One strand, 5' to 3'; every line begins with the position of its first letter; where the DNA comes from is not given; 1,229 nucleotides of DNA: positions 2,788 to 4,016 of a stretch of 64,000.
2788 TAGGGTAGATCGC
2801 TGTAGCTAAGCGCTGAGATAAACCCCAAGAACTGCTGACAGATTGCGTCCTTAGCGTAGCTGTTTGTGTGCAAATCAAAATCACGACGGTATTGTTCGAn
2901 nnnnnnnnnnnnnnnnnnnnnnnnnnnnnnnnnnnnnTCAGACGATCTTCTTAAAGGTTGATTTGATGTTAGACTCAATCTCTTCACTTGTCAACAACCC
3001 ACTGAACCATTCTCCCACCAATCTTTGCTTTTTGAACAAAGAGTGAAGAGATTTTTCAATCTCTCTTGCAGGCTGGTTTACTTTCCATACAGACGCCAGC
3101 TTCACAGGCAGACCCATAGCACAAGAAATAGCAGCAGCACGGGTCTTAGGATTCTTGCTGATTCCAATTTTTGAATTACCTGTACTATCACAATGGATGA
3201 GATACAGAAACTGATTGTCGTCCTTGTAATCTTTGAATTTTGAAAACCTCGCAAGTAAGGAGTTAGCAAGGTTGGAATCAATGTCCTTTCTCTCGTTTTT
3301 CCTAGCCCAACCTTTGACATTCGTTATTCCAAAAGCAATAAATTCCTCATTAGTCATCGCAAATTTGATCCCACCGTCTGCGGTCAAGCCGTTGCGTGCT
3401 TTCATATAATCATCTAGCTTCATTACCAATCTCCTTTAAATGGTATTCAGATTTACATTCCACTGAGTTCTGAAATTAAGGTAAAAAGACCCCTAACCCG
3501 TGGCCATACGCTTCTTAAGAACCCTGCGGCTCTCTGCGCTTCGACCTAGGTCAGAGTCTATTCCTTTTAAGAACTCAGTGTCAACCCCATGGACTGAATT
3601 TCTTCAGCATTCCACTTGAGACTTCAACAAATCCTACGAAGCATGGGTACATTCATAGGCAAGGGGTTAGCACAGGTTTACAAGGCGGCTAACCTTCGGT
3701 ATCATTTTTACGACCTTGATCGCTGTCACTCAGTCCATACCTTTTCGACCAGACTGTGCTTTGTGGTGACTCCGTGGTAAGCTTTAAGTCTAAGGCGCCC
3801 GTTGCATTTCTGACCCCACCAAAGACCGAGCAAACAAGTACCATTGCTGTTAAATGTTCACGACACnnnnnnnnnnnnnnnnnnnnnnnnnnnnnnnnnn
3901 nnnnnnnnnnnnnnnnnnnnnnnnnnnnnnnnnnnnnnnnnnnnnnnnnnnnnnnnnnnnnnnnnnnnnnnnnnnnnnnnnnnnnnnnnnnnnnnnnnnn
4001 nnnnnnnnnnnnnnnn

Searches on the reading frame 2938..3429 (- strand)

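Call 16: search_protein_families(library=pfam, proteins=[window:2938-3429:-], max_evalue=0.01)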
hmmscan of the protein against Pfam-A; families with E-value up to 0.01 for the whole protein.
window:2938-3429:- (163 aa): 2 families
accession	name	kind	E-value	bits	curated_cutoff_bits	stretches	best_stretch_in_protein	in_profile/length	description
PF13455.12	MUG113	-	7.2e-11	42.9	22.3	1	87-151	2-66/73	Meiotically up-regulated gene 113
PF10544.15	T5orf172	-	1.5e-06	29.1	20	1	74-153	2-95/101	T5orf172 domain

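Call 77: search_protein_families(library=phrogs, proteins=[window:2938-3429:-], max_evalue=0.01)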
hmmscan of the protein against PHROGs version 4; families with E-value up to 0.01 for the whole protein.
window:2938-3429:- (163 aa): 7 families
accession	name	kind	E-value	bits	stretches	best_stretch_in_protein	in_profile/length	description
phrog_4284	-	unknown function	7.3e-14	52.9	1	53-153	64-160/171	-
phrog_8130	-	unknown function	2.6e-13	50.8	1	25-159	119-263/434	-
phrog_5032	-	unknown function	4.7e-08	33.9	1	50-160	55-165/178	-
phrog_681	-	DNA, RNA and nucleotide metabolism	1.4e-07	31.5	1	67-137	434-509/576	endonuclease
phrog_33921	-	unknown function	2.2e-06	28.6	1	75-148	70-136/160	-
phrog_18411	-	DNA, RNA and nucleotide metabolism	7.1e-06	26.8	1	84-143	15-74/236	homing endonuclease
phrog_8604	-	unknown function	0.00054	20.6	1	83-143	133-185/200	-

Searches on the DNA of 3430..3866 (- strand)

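Call 69: search_dna_similar(query=window:3430-3866:-, collection=phages, mode=distant, max_evalue=0.01, max_rows=20)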
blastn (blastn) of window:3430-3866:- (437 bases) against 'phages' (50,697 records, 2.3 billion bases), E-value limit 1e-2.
No match.
